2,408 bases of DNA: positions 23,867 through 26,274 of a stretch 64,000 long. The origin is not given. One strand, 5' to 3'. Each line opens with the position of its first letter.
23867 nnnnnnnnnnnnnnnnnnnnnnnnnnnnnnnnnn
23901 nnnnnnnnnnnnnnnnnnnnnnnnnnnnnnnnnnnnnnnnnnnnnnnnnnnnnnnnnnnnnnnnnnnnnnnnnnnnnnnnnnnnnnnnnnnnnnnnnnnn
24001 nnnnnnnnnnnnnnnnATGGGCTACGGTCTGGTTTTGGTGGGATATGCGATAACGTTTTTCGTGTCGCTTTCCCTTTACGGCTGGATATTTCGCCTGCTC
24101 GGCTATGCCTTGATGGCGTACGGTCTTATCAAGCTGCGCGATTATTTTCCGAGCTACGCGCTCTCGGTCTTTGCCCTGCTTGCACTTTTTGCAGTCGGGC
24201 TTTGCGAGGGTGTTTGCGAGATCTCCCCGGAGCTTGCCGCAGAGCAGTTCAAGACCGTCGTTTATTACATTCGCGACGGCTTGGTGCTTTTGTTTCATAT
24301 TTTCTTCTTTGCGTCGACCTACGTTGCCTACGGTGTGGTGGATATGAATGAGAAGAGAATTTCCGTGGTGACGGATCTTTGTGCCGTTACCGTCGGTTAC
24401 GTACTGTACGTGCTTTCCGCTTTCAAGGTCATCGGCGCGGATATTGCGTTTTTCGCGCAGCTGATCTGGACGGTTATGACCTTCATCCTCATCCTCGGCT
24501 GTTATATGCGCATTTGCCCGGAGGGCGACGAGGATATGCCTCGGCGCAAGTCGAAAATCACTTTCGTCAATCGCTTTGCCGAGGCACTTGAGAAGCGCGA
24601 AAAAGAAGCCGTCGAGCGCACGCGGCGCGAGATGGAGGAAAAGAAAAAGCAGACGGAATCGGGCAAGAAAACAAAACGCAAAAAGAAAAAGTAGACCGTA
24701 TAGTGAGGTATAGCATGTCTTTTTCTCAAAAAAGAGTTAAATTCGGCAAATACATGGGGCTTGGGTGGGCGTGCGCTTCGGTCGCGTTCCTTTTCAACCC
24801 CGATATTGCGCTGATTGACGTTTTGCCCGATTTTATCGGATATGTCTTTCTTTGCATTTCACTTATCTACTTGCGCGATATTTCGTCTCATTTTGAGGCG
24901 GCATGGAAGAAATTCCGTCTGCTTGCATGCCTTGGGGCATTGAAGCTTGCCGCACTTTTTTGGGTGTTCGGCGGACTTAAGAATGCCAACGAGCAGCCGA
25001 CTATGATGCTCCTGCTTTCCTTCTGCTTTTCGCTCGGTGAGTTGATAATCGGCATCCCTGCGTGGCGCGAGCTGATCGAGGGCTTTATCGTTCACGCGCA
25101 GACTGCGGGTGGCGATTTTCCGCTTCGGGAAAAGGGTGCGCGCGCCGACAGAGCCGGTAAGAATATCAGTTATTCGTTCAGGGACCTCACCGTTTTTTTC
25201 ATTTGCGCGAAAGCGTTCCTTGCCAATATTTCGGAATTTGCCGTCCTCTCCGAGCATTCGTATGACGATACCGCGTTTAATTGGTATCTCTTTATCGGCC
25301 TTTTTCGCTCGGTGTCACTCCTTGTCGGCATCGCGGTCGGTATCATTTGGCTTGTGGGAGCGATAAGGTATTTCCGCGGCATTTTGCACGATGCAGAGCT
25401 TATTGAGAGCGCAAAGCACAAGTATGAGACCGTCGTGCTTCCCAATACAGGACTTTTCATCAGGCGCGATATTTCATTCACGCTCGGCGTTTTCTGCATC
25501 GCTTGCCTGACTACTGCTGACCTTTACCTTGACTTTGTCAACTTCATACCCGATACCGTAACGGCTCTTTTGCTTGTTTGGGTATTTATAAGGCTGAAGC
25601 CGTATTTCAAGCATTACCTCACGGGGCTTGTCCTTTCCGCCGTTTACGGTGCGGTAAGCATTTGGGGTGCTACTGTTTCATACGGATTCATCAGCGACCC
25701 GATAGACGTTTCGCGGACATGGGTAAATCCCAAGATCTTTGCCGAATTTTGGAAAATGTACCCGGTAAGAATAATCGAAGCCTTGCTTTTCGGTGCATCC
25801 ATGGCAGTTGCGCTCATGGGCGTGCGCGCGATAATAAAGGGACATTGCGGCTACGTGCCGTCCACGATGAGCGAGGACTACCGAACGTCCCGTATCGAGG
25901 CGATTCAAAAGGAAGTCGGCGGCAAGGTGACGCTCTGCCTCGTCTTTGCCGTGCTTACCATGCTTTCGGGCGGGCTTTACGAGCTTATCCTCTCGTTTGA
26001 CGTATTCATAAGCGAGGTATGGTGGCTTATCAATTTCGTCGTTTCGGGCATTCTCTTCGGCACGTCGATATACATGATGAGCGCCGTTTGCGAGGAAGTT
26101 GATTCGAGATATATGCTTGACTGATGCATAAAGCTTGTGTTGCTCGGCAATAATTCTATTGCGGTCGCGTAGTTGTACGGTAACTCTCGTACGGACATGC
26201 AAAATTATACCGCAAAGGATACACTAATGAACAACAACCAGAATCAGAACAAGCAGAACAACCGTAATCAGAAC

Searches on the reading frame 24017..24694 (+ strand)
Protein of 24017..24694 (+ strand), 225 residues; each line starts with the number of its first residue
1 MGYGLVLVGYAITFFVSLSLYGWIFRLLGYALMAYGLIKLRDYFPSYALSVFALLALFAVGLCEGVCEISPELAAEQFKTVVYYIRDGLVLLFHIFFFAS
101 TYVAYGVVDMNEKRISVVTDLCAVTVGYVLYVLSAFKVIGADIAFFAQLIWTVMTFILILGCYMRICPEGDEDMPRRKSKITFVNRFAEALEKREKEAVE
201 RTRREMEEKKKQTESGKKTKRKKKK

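Call 30: search_protein_families(library=pfam, proteins=[window:24017-24694:+], max_evalue=0.00001)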
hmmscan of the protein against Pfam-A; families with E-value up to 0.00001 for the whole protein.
window:24017-24694:+ (225 aa): 0 families

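Call 47: search_protein_families(library=ncbifam, proteins=[window:24017-24694:+], max_evalue=10)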
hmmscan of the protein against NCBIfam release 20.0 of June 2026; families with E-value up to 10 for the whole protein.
window:24017-24694:+ (225 aa): 1 family
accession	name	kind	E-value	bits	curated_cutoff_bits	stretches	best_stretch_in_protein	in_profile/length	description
NF042915.1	MAB_1171c_fam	subfamily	7.7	5.4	100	0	26-164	4-145/362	MAB_1171c family putative transporter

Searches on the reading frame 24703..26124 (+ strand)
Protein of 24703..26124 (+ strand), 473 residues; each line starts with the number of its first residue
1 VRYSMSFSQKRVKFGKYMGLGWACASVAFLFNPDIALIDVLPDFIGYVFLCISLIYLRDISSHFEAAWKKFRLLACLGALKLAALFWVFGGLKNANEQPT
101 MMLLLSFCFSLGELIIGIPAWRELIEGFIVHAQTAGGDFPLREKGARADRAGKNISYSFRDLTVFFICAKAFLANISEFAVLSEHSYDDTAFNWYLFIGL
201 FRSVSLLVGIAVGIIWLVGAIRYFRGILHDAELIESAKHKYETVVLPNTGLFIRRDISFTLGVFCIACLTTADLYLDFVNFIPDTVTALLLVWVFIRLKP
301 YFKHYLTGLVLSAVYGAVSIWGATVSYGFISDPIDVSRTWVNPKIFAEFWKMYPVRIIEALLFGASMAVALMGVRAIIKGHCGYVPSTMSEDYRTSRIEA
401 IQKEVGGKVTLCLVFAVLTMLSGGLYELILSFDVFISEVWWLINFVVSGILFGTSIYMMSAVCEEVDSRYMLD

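Call 9: find_related_loci(query=window:24703-26124:+, collection=genome_contigs, flank=4000)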
Query window:24703-26124:+ (473 aa) in genome_contigs; peptide patterns used: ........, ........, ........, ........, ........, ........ (x = any residue, [..] = any of these).
27 stretches matched a pattern; 1 encode a relative of the query (tblastn E <= 1e-3); 1 distinct loci.
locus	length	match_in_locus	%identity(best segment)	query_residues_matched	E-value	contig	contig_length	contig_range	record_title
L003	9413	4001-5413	61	2-473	0e+0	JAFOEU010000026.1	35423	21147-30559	MAG: Clostridia bacterium isolate RGIG402 Dairy_cattle_Colon-5__c167837, whole genome shotgun sequence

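Call 14: find_related_loci(query=A1, collection=metagenome_contigs, flank=3000)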
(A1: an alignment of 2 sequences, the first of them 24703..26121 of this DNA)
Query A1 (473 aa) in metagenome_contigs; peptide patterns used: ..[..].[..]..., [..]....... (x = any residue, [..] = any of these).
407 stretches matched a pattern; 1 encode a relative of the query (tblastn E <= 1e-3); 1 distinct loci.
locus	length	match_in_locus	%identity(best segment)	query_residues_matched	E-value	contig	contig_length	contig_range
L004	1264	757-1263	63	2-170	7e-72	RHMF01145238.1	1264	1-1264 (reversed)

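Call 16: find_homologous_proteins(query=window:24703-26121:+, max_evalue=0.00001)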
Query window:24703-26121:+ (473 aa): 67 proteins with E <= 0.00001 among 8000 candidates.
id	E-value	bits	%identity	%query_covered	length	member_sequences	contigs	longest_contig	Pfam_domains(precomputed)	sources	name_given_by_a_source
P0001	2.1e-288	975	91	99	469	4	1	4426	-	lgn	-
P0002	2.4e-251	853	77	99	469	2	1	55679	-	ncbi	-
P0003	2.3e-235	800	74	99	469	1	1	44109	-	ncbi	-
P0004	2.2e-229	781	70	99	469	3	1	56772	-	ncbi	-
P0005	1.8e-225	768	70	99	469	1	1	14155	-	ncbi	-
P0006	2.5e-209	714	67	99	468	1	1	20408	-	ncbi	-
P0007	6.4e-206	703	66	99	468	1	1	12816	-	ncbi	-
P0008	2.2e-205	701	65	99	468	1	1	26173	-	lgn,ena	-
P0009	6.7e-205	700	64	99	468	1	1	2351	-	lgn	-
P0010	1.3e-203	696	66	99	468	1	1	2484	-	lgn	-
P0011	4.0e-203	694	65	99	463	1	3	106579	-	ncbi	-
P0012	8.5e-203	693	67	99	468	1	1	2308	-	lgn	-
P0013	4.4e-202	691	67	99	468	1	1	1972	-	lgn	-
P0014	8.6e-202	690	67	99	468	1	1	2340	-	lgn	-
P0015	4.0e-201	687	67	99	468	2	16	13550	-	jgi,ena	-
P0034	6.8e-196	670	64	99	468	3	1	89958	-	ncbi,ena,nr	ncbi:MAG: hypothetical protein IJD70_01960 [Clostridia bacterium]|nr:hypothetical protein [Clostridi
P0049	4.2e-184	631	61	99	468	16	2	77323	-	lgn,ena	-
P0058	6.7e-176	604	59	99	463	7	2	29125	-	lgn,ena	-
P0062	2.9e-144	500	49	98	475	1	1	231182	-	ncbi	-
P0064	2.8e-49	187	31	98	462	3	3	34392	-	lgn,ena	-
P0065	1.9e-48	184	30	97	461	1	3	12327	-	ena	-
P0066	2.6e-36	144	29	94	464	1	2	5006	-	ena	-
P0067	7.6e-9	53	25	84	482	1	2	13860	-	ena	-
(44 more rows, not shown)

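Call 17: find_encoding_contigs(protein=P0002, flank=4000, max_places=2)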
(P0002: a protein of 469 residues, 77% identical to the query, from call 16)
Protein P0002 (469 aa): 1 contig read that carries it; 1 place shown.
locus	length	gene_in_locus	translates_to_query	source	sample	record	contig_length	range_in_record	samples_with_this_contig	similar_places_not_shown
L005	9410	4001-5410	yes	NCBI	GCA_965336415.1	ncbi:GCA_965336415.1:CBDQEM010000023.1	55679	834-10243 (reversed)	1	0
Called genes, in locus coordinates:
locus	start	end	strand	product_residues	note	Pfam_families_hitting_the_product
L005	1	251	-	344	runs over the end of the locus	PF02540:NAD_synthase (weak), PF03054:tRNA_Me_trans, PF06508:QueC (weak), PF20259:tRNA_Me_trans_M, PF20258:tRNA_Me_trans_C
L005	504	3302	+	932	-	PF07517:SecA_DEAD, PF00270:DEAD (weak), PF01043:SecA_PP_bind, PF21090:P-loop_SecA, PF07516:SecA_SW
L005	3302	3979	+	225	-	-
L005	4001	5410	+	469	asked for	-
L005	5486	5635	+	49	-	-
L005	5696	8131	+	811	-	PF00580:UvrD-helicase, PF13086:AAA_11 (faint), PF01443:Viral_helicase1 (faint), PF00580:UvrD-helicase, PF13245:AAA_19, PF13361:UvrD_C, PF13538:UvrD_C_2, PF21196:PcrA_UvrD_tudor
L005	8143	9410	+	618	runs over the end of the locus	-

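Call 18: find_encoding_contigs(protein=P0004, flank=4000, max_places=2)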
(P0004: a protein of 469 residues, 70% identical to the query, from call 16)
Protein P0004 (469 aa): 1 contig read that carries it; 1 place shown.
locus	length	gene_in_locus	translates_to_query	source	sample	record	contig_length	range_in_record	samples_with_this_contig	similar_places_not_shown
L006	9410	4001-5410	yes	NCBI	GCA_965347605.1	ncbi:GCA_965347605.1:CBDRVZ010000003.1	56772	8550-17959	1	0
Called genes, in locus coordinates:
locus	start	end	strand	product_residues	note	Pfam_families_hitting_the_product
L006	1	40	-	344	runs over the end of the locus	PF00733:Asn_synthase (weak), PF02540:NAD_synthase, PF03054:tRNA_Me_trans, PF06508:QueC, PF20259:tRNA_Me_trans_M, PF20258:tRNA_Me_trans_C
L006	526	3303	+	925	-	PF07517:SecA_DEAD, PF00270:DEAD (weak), PF01043:SecA_PP_bind, PF21090:P-loop_SecA, PF07516:SecA_SW, PF02810:SEC-C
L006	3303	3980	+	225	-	-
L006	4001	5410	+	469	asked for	-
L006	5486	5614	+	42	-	-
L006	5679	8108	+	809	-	PF00580:UvrD-helicase, PF13086:AAA_11 (faint), PF01443:Viral_helicase1 (faint), PF13245:AAA_19, PF00580:UvrD-helicase, PF13361:UvrD_C, PF13538:UvrD_C_2, PF21196:PcrA_UvrD_tudor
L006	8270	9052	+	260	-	PF18917:LiaI-LiaF-like_TM1 (faint), PF22570:LiaF-TM, PF09922:LiaF-like_C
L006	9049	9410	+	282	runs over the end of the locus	PF13349:DUF4097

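Call 19: find_encoding_contigs(protein=P0011, flank=4000, max_places=2)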
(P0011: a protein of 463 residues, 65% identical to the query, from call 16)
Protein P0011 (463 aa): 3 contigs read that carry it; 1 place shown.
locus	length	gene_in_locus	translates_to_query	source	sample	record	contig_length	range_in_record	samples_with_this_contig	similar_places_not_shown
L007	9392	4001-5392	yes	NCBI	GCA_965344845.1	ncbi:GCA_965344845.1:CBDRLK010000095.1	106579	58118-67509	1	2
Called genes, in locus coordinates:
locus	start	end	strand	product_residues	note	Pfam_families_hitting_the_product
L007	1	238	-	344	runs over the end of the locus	PF02540:NAD_synthase (faint), PF03054:tRNA_Me_trans, PF06508:QueC (weak), PF20259:tRNA_Me_trans_M, PF20258:tRNA_Me_trans_C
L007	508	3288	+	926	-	PF07517:SecA_DEAD, PF00270:DEAD (weak), PF01043:SecA_PP_bind, PF21090:P-loop_SecA, PF07516:SecA_SW, PF02810:SEC-C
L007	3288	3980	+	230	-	-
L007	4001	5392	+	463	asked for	-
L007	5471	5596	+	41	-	-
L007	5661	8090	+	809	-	PF00580:UvrD-helicase, PF01443:Viral_helicase1 (faint), PF13245:AAA_19, PF00580:UvrD-helicase, PF13361:UvrD_C, PF13538:UvrD_C_2, PF21196:PcrA_UvrD_tudor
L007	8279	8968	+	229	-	PF18917:LiaI-LiaF-like_TM1 (weak), PF22570:LiaF-TM, PF09922:LiaF-like_C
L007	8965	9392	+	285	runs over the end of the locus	-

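Call 20: find_encoding_contigs(protein=P0062, flank=4000, max_places=2)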
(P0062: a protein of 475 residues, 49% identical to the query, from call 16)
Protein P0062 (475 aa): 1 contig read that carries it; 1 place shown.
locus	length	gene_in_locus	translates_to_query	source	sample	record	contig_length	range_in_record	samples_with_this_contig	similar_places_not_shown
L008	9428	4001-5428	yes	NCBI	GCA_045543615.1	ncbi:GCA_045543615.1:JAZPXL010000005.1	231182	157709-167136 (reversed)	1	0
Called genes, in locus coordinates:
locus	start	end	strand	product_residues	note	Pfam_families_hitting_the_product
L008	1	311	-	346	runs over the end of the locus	PF02540:NAD_synthase (faint), PF03054:tRNA_Me_trans, PF06508:QueC (faint), PF20259:tRNA_Me_trans_M, PF20258:tRNA_Me_trans_C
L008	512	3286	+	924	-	PF07517:SecA_DEAD, PF00270:DEAD (weak), PF01043:SecA_PP_bind, PF21090:P-loop_SecA, PF07516:SecA_SW, PF02810:SEC-C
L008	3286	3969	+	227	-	-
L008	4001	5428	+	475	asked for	-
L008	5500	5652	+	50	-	-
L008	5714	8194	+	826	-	PF00580:UvrD-helicase, PF01443:Viral_helicase1 (faint), PF00580:UvrD-helicase, PF13245:AAA_19, PF13361:UvrD_C, PF13538:UvrD_C_2, PF21196:PcrA_UvrD_tudor (weak)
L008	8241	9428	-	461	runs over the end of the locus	-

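Call 21: find_encoding_contigs(protein=P0064, flank=4000, max_places=3)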
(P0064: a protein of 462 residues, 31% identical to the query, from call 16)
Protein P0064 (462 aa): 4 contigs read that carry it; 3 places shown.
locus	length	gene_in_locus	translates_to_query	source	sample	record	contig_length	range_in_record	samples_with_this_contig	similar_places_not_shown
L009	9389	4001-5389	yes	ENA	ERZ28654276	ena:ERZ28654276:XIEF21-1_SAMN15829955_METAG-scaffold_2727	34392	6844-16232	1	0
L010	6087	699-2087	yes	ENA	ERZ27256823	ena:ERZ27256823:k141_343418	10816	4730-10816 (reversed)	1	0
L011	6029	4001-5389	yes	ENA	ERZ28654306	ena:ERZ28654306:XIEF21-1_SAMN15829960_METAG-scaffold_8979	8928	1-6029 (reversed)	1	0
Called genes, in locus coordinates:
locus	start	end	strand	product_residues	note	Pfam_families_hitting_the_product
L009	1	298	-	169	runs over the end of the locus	PF00588:SpoU_methylase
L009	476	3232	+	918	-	PF07517:SecA_DEAD, PF00270:DEAD (weak), PF01043:SecA_PP_bind, PF21090:P-loop_SecA, PF07516:SecA_SW, PF02810:SEC-C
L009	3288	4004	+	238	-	-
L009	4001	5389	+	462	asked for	-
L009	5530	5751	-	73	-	-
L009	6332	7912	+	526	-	PF05496:RuvB_N (faint), PF13177:DNA_pol3_delta2, PF00004:AAA, PF07728:AAA_5 (faint), PF13401:AAA_22 (weak), PF13604:AAA_30 (weak), PF22608:DNAX_ATPase_lid, PF12169:DNA_pol3_gamma3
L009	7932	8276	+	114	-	PF02575:YbaB_DNA_bd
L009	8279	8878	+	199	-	PF21176:RecR_HhH, PF02132:RecR_ZnF (weak), PF13662:Toprim_4, PF01751:Toprim, PF21175:RecR_C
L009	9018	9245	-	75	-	PF00550:PP-binding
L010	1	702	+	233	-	?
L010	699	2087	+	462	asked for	-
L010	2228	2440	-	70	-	-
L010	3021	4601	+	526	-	PF05496:RuvB_N (faint), PF13177:DNA_pol3_delta2, PF00004:AAA, PF07728:AAA_5 (faint), PF13401:AAA_22 (weak), PF13604:AAA_30 (weak), PF22608:DNAX_ATPase_lid, PF12169:DNA_pol3_gamma3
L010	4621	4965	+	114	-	PF02575:YbaB_DNA_bd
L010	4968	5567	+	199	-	PF21176:RecR_HhH, PF02132:RecR_ZnF (weak), PF13662:Toprim_4, PF01751:Toprim, PF21175:RecR_C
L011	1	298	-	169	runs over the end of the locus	PF00588:SpoU_methylase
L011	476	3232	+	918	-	PF07517:SecA_DEAD, PF00270:DEAD (weak), PF01043:SecA_PP_bind, PF21090:P-loop_SecA, PF07516:SecA_SW, PF02810:SEC-C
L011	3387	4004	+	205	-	-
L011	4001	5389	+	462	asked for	-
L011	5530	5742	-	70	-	-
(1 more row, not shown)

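Call 22: find_encoding_contigs(protein=P0067, flank=4000, max_places=2)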
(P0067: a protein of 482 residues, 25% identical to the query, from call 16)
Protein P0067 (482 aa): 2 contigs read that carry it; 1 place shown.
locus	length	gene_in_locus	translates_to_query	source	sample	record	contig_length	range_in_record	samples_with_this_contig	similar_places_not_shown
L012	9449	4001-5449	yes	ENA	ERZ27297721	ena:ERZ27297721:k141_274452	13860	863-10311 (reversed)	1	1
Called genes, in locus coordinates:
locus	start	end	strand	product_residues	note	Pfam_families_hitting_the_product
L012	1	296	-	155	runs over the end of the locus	PF00588:SpoU_methylase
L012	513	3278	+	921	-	PF07517:SecA_DEAD, PF00270:DEAD (weak), PF01043:SecA_PP_bind, PF21090:P-loop_SecA, PF07516:SecA_SW, PF02810:SEC-C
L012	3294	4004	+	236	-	-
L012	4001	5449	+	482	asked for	-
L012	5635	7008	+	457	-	PF02878:PGM_PMM_I, PF02879:PGM_PMM_II, PF02880:PGM_PMM_III, PF00408:PGM_PMM_IV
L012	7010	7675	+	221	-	PF25084:LbH_EIF2B (faint), PF00132:Hexapep (faint), PF25087:GMPPB_C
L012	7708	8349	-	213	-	PF00625:Guanylate_kin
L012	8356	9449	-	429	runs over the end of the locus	PF02403:Seryl_tRNA_N, PF00587:tRNA-synt_2b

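Call 23: find_encoding_contigs(protein=P0049, flank=4000, max_places=2)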
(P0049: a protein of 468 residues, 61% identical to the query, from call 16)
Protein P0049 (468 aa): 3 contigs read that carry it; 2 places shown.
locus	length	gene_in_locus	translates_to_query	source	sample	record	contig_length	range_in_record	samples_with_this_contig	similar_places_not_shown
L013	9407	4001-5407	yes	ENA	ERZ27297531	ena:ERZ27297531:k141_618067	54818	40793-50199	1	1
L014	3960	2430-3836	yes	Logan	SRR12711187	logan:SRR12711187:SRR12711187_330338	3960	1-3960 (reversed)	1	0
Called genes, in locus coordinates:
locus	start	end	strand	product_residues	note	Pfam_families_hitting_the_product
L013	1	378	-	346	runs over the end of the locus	PF02540:NAD_synthase (weak), PF02568:ThiI (faint), PF03054:tRNA_Me_trans, PF06508:QueC (weak), PF24167:DUF7411 (weak), PF20259:tRNA_Me_trans_M, PF20258:tRNA_Me_trans_C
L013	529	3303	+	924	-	PF07517:SecA_DEAD, PF00270:DEAD (weak), PF01043:SecA_PP_bind, PF21090:P-loop_SecA, PF07516:SecA_SW, PF02810:SEC-C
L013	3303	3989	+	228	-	-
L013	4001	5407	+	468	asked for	-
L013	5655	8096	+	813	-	PF00580:UvrD-helicase, PF13086:AAA_11 (faint), PF01443:Viral_helicase1 (faint), PF13245:AAA_19, PF00580:UvrD-helicase, PF13361:UvrD_C, PF13538:UvrD_C_2, PF21196:PcrA_UvrD_tudor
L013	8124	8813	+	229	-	PF18917:LiaI-LiaF-like_TM1 (faint), PF22570:LiaF-TM, PF09922:LiaF-like_C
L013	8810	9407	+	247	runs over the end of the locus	-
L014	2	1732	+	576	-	?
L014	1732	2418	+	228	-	-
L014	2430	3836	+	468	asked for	-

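Call 24: find_encoding_contigs(protein=P0058, flank=4000, max_places=2)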
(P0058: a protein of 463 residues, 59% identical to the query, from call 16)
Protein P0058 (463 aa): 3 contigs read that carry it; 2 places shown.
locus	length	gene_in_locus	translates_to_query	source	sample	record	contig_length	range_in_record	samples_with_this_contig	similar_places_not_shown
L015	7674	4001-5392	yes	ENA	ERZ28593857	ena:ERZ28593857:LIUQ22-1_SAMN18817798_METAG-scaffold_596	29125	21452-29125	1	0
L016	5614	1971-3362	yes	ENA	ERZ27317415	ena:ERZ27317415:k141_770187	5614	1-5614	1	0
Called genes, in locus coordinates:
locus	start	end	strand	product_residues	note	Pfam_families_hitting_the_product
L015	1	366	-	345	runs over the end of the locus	PF00733:Asn_synthase (weak), PF02540:NAD_synthase, PF02568:ThiI (faint), PF03054:tRNA_Me_trans, PF06508:QueC, PF24167:DUF7411 (weak), PF20259:tRNA_Me_trans_M, PF20258:tRNA_Me_trans_C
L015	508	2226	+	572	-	-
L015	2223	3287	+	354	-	PF21090:P-loop_SecA, PF07516:SecA_SW, PF02810:SEC-C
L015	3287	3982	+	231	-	-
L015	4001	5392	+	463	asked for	-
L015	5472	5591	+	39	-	-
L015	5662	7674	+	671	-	?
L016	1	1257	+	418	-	?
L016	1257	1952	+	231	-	-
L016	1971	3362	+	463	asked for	-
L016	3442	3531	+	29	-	-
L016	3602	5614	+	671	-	?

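Call 30: search_protein_families(library=pfam, proteins=[window:24703-26124:+], max_evalue=0.00001)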
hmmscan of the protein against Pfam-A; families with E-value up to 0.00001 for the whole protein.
window:24703-26124:+ (473 aa): 0 families

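Call 47: search_protein_families(library=ncbifam, proteins=[window:24703-26124:+], max_evalue=10)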
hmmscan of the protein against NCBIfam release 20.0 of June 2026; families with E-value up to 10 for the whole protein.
window:24703-26124:+ (473 aa): 0 families

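Call 49: find_encoding_contigs(protein=P0065, flank=3000, max_places=3)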
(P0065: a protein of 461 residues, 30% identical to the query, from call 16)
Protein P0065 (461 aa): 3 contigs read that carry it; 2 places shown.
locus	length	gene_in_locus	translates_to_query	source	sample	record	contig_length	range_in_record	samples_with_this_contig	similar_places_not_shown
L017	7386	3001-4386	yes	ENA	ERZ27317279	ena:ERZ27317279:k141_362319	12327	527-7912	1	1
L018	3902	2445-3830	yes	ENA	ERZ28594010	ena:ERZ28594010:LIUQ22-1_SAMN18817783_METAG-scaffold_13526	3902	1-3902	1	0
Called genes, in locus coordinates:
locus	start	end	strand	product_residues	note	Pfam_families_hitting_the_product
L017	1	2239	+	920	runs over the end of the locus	?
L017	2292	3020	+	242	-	-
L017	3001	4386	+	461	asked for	-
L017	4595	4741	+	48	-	-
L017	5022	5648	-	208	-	PF04263:TPK_catalytic, PF04265:TPK_B1_binding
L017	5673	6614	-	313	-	PF16745:RsgA_N, PF03193:RsgA_GTPase, PF01926:MMR_HSR1 (weak)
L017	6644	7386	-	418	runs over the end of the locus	PF03793:PASTA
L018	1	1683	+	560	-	?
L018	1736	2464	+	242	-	-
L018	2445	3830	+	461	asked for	-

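Call 50: find_encoding_contigs(protein=P0066, flank=3000, max_places=3)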
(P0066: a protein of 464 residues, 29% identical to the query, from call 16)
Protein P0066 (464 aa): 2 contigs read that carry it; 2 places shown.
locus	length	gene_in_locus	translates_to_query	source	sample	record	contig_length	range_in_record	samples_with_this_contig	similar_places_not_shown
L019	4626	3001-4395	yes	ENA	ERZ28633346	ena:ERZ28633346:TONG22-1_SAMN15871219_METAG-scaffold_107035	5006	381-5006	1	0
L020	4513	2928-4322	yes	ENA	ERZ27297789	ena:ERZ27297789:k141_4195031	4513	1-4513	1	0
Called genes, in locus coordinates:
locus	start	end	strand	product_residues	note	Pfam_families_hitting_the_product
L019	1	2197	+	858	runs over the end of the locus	?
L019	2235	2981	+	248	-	-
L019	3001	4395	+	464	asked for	-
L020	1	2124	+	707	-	?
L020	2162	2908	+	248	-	-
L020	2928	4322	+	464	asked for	-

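Call 62: predict_structure(alignment_id=A6)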
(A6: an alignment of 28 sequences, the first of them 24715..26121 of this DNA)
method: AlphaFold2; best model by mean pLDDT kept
length: 469 residues; sequences in the alignment: 28
mean_pLDDT: 78.9   pTM: 0.71
mean pLDDT of the five models: 78.9, 78.7, 77.6, 76.8, 74.8
residues with pLDDT >= 90: 97; 70-90: 265; 50-70: 87; < 50: 20
segments of 3 or more residues with pLDDT < 50: 2-10, 31-33, 180-184
pLDDT, mean of each block of 10 residues (from residue 1): 43 68 72 61 87 84 91 84 72 70 82 90 84 65 59 87 83 61 52 67 81 87 80 81 81 91 82 63 91 91 91 85 63 70 81 90 94 86 79 87 93 89 74 75 91 92 81
secondary structure, 60 per line:
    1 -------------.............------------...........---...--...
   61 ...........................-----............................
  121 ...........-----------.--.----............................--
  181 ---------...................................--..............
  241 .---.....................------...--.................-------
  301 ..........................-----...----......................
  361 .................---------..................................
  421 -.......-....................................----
elements in order: H14-26 H39-49 H58-87 H93-131 H151-178 H190-224 H227-241 H245-265 H277-293 H301-326 H339-377 H387-420 H422-428 H430-465

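Call 81: find_encoding_contigs(protein=P0034, flank=3000, max_places=4)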
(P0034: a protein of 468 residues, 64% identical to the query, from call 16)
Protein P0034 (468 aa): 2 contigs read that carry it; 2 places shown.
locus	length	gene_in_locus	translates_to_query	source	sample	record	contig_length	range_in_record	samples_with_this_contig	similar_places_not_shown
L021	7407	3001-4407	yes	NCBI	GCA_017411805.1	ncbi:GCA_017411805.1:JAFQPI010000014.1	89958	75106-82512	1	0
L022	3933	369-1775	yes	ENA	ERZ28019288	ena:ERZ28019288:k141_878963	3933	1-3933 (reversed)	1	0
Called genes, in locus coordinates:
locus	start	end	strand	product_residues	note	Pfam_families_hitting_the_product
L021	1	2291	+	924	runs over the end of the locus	PF07517:SecA_DEAD, PF00270:DEAD (weak), PF01043:SecA_PP_bind, PF21090:P-loop_SecA, PF07516:SecA_SW, PF02810:SEC-C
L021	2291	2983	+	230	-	-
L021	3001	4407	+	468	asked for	-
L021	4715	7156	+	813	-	PF00580:UvrD-helicase, PF13245:AAA_19, PF01443:Viral_helicase1 (faint), PF00580:UvrD-helicase, PF13361:UvrD_C, PF13538:UvrD_C_2, PF21196:PcrA_UvrD_tudor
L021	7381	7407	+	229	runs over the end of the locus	PF18917:LiaI-LiaF-like_TM1 (faint), PF22570:LiaF-TM, PF09922:LiaF-like_C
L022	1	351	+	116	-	?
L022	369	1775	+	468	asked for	-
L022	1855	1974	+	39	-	-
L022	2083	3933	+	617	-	?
